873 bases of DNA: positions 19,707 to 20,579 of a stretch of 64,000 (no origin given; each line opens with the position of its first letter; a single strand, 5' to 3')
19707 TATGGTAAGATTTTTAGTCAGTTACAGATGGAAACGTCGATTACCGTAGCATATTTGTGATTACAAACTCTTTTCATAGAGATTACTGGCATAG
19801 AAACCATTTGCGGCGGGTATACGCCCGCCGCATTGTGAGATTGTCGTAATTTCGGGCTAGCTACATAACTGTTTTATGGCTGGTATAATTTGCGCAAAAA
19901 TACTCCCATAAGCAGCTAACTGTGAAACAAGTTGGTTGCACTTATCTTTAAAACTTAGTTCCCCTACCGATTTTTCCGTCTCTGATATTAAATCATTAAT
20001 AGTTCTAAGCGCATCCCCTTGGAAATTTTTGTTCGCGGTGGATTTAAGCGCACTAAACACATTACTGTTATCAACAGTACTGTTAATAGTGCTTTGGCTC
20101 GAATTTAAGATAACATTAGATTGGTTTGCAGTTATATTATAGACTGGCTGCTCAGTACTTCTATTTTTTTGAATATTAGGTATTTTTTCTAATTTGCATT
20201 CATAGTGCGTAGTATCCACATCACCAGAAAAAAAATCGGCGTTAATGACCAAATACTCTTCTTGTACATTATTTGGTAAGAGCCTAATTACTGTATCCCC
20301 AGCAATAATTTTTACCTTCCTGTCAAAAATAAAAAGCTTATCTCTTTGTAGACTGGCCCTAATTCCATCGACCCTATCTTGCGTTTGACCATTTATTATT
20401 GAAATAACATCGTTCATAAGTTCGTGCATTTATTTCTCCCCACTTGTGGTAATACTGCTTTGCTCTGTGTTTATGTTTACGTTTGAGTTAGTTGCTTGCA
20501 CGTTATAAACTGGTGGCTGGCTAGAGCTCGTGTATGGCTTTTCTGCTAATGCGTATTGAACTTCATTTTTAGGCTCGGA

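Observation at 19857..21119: Tightly coupled two-gene module of unknown proteins sharing a QP(P)VYN-x-A-xx-SNV-xx-N-x-QS-I motif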

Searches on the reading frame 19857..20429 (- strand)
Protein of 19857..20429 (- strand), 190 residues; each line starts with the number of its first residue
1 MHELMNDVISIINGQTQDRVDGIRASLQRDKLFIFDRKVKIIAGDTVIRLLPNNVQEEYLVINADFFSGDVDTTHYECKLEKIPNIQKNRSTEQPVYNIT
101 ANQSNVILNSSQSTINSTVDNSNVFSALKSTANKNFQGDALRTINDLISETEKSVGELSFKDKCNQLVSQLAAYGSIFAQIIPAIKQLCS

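Call 3: search_protein_families(library=pfam, proteins=[window:19857-20429:-], max_evalue=1)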
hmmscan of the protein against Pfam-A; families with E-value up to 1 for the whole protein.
window:19857-20429:- (190 aa): 0 families

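Call 4: search_protein_families(library=padloc, proteins=[window:19857-20429:-], max_evalue=1)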
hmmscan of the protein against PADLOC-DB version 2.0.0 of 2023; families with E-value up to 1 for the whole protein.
window:19857-20429:- (190 aa): 0 families

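Call 7: find_homologous_proteins(query=window:19857-20429:-)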
Query window:19857-20429:- (190 aa): 1 proteins with E <= 0.001 among 53 candidates.
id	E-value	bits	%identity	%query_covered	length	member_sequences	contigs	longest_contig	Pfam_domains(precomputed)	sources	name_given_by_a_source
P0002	2.6e-116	403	100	100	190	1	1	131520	-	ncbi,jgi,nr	ncbi:MAG: hypothetical protein K0R48_160 [Gammaproteobacteria bacterium]|jgi:hypothetical protein|nr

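Call 12: search_protein_families(library=phrogs, proteins=[window:19857-20429:-], max_evalue=1)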
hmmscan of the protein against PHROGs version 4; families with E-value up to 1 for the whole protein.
window:19857-20429:- (190 aa): 2 families
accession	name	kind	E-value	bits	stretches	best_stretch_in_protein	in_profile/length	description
phrog_16834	-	unknown function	1.4e-19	72.1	1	2-131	3-138/192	-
phrog_27215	-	unknown function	0.32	12.3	0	39-79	10-51/78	-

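Call 13: search_protein_families(library=ncbifam, proteins=[window:19857-20429:-], max_evalue=1)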
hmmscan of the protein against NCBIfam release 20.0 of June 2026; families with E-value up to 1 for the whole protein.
window:19857-20429:- (190 aa): 0 families

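Call 15: search_solved_structures(query=window:19857-20429:-, max_evalue=10)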
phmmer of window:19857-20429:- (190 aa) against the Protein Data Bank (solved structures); distinct sequences matched with E-value up to 10: 8.
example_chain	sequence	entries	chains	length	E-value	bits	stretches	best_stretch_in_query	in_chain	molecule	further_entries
2wqh_A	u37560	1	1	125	0.057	16.4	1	47-87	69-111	CTPR3Y3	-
2nd9_A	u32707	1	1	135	0.28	14.2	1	110-181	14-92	Mid-cell-anchored protein Z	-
1na0_A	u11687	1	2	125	0.58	13.1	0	48-87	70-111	designed protein CTPR3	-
6v8e_A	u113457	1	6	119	0.67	12.9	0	47-87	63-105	Designed protein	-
9qdq_B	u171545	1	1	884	0.8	12.6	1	89-148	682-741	Nonsense-mediated mRNA decay factor EBS1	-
5hrz_A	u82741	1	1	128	1.6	11.7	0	45-87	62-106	TPR domain protein 1na0C3_3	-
7suk_LI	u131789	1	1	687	7.4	9.5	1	69-139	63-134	U3 small nucleolar RNA-associated protein 8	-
6ke6_A8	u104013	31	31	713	8.7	9.3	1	69-139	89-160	U3 small nucleolar RNA-associated protein 8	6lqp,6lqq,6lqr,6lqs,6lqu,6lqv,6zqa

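Call 16: search_dna_similar(query=window:19857-20429:-, collection=phages, mode=protein, max_evalue=0.01, max_rows=30)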
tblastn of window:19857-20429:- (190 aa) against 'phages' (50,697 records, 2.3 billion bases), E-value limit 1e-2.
No match.

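Call 19: search_dna_similar(query=window:19857-20429:-, collection=plasmids, mode=protein, max_evalue=0.1, max_rows=30)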
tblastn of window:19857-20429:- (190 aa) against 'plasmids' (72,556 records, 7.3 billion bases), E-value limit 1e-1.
Records with a match: 174; places in all: 174; records where one place covers at least 80% of the query: 2.
Best place of each record, by identity: <60% 174.
By first word of the organism name: Escherichia 100; Klebsiella 31; Salmonella 30; Enterobacter 7; Phaeobacter 2; Citrobacter 2; Leclercia 1; Kosakonia 1.
By predicted mobility (MOB-suite, as given by PLSDB): conjugative 164; mobilizable 7; non-mobilizable 3.
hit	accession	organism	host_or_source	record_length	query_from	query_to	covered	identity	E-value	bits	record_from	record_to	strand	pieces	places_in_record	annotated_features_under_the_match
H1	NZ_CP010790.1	Phaeobacter gallaeciensis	cell culture,algae aquaculture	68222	4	185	96%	22.8%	1e-6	55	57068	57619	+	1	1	hypothetical protein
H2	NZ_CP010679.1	Phaeobacter gallaeciensis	cell culture,clam larvae aquaculture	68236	4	185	96%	22.8%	1e-6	55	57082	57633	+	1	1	hypothetical protein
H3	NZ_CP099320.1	Enterobacter hormaechei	culture,Pooled soil sample collected ...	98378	1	117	62%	32.0%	7e-8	59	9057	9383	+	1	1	nucleotide-binding protein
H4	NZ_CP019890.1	Enterobacter hormaechei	bacteria culture,high concentration of ...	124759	1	117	62%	32.0%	7e-8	59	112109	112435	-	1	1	nucleotide-binding protein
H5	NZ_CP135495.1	Enterobacter hormaechei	Homo sapiens,bacterial culture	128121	1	117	62%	32.0%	7e-8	59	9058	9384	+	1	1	nucleotide-binding protein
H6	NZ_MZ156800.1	Enterobacter cloacae complex sp.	-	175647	1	117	62%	32.0%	7e-8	59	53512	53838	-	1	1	nucleotide-binding protein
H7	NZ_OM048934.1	Salmonella enterica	-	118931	1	117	62%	31.9%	6e-7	56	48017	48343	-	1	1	hypothetical protein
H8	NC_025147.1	Escherichia coli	fecal swab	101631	1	117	62%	31.9%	9e-7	55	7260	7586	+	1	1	hypothetical protein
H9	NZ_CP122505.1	Escherichia coli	pig,Microbial culture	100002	1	117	62%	31.9%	1e-6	55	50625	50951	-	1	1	TIR domain-containing protein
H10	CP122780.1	Escherichia coli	Sus scrofa,feces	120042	1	117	62%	31.9%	1e-6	55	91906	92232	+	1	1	nucleotide-binding protein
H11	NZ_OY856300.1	Escherichia coli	Homo sapiens,human urine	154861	1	117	62%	31.9%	1e-6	55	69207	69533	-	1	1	TIR domain-containing protein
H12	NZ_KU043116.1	Escherichia coli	Homo sapiens,urine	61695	1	117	62%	31.9%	1e-6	55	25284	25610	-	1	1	nucleotide-binding protein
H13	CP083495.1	Escherichia coli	Homo sapiens,blood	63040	1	117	62%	31.9%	1e-6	55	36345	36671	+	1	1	nucleotide-binding protein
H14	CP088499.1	Escherichia coli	Homo sapiens,blood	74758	1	117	62%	31.9%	1e-6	55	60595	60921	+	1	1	nucleotide-binding protein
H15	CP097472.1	Klebsiella pneumoniae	Homo sapiens,genomic DNA,pus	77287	1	117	62%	31.9%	1e-6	55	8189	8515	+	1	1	nucleotide-binding protein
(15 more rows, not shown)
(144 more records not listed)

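Call 38: get_annotated_region(hit=H9, flank=5000)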
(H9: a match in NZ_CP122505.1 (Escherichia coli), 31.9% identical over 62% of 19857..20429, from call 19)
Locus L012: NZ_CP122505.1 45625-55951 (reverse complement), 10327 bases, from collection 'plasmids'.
description: Escherichia coli strain W619 plasmid unnamed2, complete sequence
organism: Escherichia coli (NCBI taxid 562)
taxonomy: Bacteria; Pseudomonadota; Gammaproteobacteria; Enterobacterales; Enterobacteriaceae; Escherichia; Escherichia coli
host: -; source: pig,Microbial culture; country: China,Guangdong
typing (MOB-suite, as given by PLSDB): conjugative; replicon IncI-gamma/K1; relaxase MOBP; mating-pair formation MPF_I
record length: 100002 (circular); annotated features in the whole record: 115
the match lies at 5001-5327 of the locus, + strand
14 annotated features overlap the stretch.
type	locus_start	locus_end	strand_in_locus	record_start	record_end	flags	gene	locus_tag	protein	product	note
CDS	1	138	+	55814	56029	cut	-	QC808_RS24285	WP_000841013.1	hypothetical protein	-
CDS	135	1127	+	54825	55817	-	-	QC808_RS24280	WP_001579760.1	DUF6685 family protein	-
CDS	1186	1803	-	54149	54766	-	-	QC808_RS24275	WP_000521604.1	ProQ/FINO family protein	-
CDS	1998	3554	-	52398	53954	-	-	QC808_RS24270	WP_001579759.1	AAA family ATPase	-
CDS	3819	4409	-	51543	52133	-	-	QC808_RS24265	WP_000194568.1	hypothetical protein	-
CDS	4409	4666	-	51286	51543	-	-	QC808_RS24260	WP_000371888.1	hypothetical protein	-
CDS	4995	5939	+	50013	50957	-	-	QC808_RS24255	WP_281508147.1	TIR domain-containing protein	-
CDS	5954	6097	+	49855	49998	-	-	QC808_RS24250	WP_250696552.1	nucleotide-binding protein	-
CDS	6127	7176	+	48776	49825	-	-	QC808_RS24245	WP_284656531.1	DUF4238 domain-containing protein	-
CDS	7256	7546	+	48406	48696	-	-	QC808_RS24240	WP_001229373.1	hypothetical protein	-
CDS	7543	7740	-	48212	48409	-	-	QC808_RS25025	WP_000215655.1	hypothetical protein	-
CDS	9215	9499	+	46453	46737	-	-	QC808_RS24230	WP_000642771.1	hypothetical protein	-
CDS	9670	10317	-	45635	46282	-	-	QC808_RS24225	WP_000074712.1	hypothetical protein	-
CDS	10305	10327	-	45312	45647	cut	-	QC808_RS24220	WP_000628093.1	hypothetical protein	-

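Call 39: get_annotated_region(hit=H1, flank=5000)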
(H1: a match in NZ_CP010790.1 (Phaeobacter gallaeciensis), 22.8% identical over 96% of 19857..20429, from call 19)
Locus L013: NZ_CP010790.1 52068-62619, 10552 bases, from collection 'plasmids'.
description: Phaeobacter gallaeciensis strain P63 plasmid pP63_f, complete sequence
organism: Phaeobacter gallaeciensis (NCBI taxid 60890)
taxonomy: Bacteria; Pseudomonadota; Alphaproteobacteria; Rhodobacterales; Roseobacteraceae; Phaeobacter; Phaeobacter gallaeciensis
host: -; source: cell culture,algae aquaculture; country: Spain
typing (MOB-suite, as given by PLSDB): mobilizable; relaxase MOBP
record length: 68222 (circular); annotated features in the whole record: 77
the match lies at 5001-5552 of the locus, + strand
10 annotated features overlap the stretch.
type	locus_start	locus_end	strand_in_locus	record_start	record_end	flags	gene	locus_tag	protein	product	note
CDS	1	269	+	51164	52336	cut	-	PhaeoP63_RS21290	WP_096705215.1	DUF3644 domain-containing protein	-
CDS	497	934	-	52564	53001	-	-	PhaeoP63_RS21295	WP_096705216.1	hypothetical protein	-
CDS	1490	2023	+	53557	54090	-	-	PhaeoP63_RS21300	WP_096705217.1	hypothetical protein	-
CDS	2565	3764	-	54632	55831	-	-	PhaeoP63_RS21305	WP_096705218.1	UMUC-like DNA-repair protein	-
CDS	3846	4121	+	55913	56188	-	-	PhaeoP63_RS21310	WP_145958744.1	hypothetical protein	-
CDS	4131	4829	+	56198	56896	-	-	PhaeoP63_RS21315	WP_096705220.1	SOS response-associated peptidase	GO:0018142 - obsolete protein-DNA covalent cross-linking [Evidence IEA]; GO:0009432 - SOS response [Evidence IEA]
CDS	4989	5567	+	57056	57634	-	-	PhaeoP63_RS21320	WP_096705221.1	hypothetical protein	-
CDS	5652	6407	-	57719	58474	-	-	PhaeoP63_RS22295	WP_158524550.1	type ISP restriction/modification enzyme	-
CDS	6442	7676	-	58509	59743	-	-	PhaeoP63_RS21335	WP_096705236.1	IS3 family transposase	-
CDS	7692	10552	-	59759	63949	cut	-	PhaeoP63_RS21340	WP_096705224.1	type ISP restriction/modification enzyme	-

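Call 46: predict_structure(alignment_id=A2)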
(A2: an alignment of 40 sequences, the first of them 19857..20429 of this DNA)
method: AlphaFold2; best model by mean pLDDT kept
length: 190 residues; sequences in the alignment: 40
mean_pLDDT: 85.4   pTM: 0.50
mean pLDDT of the five models: 85.4, 85.3, 85.2, 84.7, 84.4
residues with pLDDT >= 90: 134; 70-90: 21; 50-70: 9; < 50: 26
segments of 3 or more residues with pLDDT < 50: 89-93, 96-98, 100-117
pLDDT, mean of each block of 10 residues (from residue 1): 86 96 96 96 97 94 96 95 73 48 42 48 89 96 97 95 96 91 88
secondary structure, 60 per line:
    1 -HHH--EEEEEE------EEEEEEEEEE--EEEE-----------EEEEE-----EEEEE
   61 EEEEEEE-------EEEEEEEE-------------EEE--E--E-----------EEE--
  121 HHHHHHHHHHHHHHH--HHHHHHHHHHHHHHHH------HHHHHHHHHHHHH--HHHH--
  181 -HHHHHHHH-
elements in order: E7-12 E19-28 E31-34 E46-50 E56-67 E75-82 E96-98 E116-118 H121-135 H138-153 H160-172 H175-178 H182-189

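Call 54: fold_search(model_id=the predicted structure, library=pdb)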
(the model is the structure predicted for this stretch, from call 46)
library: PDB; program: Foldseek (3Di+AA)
matches with E <= 10: 796; with E <= 0.001: 0
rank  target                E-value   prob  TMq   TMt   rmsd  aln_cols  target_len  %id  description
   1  8vhx_F                9.5e-03  1.00  0.34  0.52   6.2       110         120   10  Cryo-EM of neck of bacteriophage Chi (released 2024-10-02)
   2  5ked_B                1.4e-02  1.00  0.31  0.27   4.6        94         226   10  Structure of the 2.65 Angstrom P2(1) crystal of K. pneumonia MrkH (released 2016-08-17)
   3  4xrn_A                1.5e-02  0.99  0.26  0.41   4.6        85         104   14  Pilz domain with c-di-gmp of a protein from Pseudomonas aeruginosa (released 2016-02-03)
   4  4xrn_C                1.6e-02  0.99  0.26  0.39   4.6        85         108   14  Pilz domain with c-di-gmp of a protein from Pseudomonas aeruginosa (released 2016-02-03)
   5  4xrn_B                1.7e-02  0.99  0.26  0.41   4.5        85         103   14  Pilz domain with c-di-gmp of a protein from Pseudomonas aeruginosa (released 2016-02-03)
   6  4rt0_C                2.2e-02  0.98  0.27  0.42   4.6        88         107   14  Structure of the Alg44 PilZ domain from Pseudomonas aeruginosa PAO1 in complex with c-di-GMP (released 2015-04-08)
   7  5ked_A                2.4e-02  0.99  0.31  0.26   4.9        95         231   10  Structure of the 2.65 Angstrom P2(1) crystal of K. pneumonia MrkH (released 2016-08-17)
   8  5kgo_A                3.6e-02  0.97  0.26  0.23   5.9        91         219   14  Structure of K. pneumonia MrkH-c-di-GMP complex (released 2016-08-17)
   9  8yun_E                4.1e-02  0.60  0.20  0.24   8.8       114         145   11  The crystal structure of HNBP001-HCP (released 2025-07-02)
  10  9rks_O                4.9e-02  0.97  0.28  0.40   9.7       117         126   10  Agrobacterium phage 7-7-1 neck 2 + tail terminator + tail sheath + tail tube (released 2025-12-10)
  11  7mie                  5.5e-02  0.95  0.27  0.23   4.9       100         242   10  Crystal structure of the Borreliella burgdorferi PlzA protein in complex with c-di-GMP (released 2021-06-30)
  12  9xps_B                6.6e-02  0.98  0.28  0.13   5.4       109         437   12  The neck structure of the Phage Phikz (released 2026-02-11)
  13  9l0e_A                6.6e-02  0.96  0.25  0.37   8.8       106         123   10  Cryo-EM structure of bacteriophage T1 stopper-tail terminator (released 2025-03-12)
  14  8yun_D                6.9e-02  0.51  0.20  0.24   8.9       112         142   12  The crystal structure of HNBP001-HCP (released 2025-07-02)
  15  5kec_A                7.4e-02  0.97  0.29  0.24   4.3        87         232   10  Structure of K. pneumonia MrkH in its apo state. (released 2016-08-17)
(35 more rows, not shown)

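Call 105: fold_search(model_id=the predicted structure, library=viral)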
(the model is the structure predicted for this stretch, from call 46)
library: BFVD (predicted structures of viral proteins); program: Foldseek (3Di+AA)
matches with E <= 10: 1242; with E <= 0.001: 0
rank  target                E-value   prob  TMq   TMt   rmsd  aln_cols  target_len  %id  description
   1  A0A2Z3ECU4            1.1e-03  1.00  0.31  0.31  10.8       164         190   15  (no name in the UniProt tables at hand)
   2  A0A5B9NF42            1.1e-03  1.00  0.32  0.49   5.8       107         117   12  Uncharacterized protein [Proteus phage Saba]
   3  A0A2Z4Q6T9            1.5e-03  1.00  0.31  0.72   3.3        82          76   15  (no name in the UniProt tables at hand)
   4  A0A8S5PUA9            1.6e-03  1.00  0.27  0.45   5.6       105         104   11  Head-tail joining protein [Siphoviridae sp. ctlgF9]
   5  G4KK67                2.7e-03  0.98  0.33  0.16  20.6       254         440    9  (no name in the UniProt tables at hand)
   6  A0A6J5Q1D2            3.3e-03  1.00  0.31  0.50   5.5       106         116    9  Uncharacterized protein [uncultured Caudovirales phage]
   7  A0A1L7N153            3.3e-03  1.00  0.26  0.12   7.0       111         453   11  Putative virion structural protein [Ralstonia phage RP12]
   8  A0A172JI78            3.5e-03  1.00  0.25  0.13   9.8        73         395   14  Virion protein [Bacillus phage AR9]
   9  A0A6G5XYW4            3.9e-03  1.00  0.29  0.13   9.8       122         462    8  (no name in the UniProt tables at hand)
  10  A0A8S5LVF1            5.2e-03  0.99  0.27  0.30  10.6       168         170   10  Uncharacterized protein [Siphoviridae sp. ctkzC12]
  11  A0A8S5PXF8            6.2e-03  1.00  0.27  0.26   3.7        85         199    9  Uncharacterized protein [Siphoviridae sp. ct2vX3]
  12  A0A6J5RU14            6.2e-03  0.99  0.25  0.15   9.1        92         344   12  Uncharacterized protein [uncultured Caudovirales phage]
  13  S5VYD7                6.6e-03  1.00  0.29  0.44   4.0        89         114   15  (no name in the UniProt tables at hand)
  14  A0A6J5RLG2            6.6e-03  1.00  0.30  0.44   4.3       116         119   13  Uncharacterized protein [uncultured Caudovirales phage]
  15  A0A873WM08            7.0e-03  1.00  0.29  0.14   8.5       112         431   15  Virion structural protein [Klebsiella phage Miami]
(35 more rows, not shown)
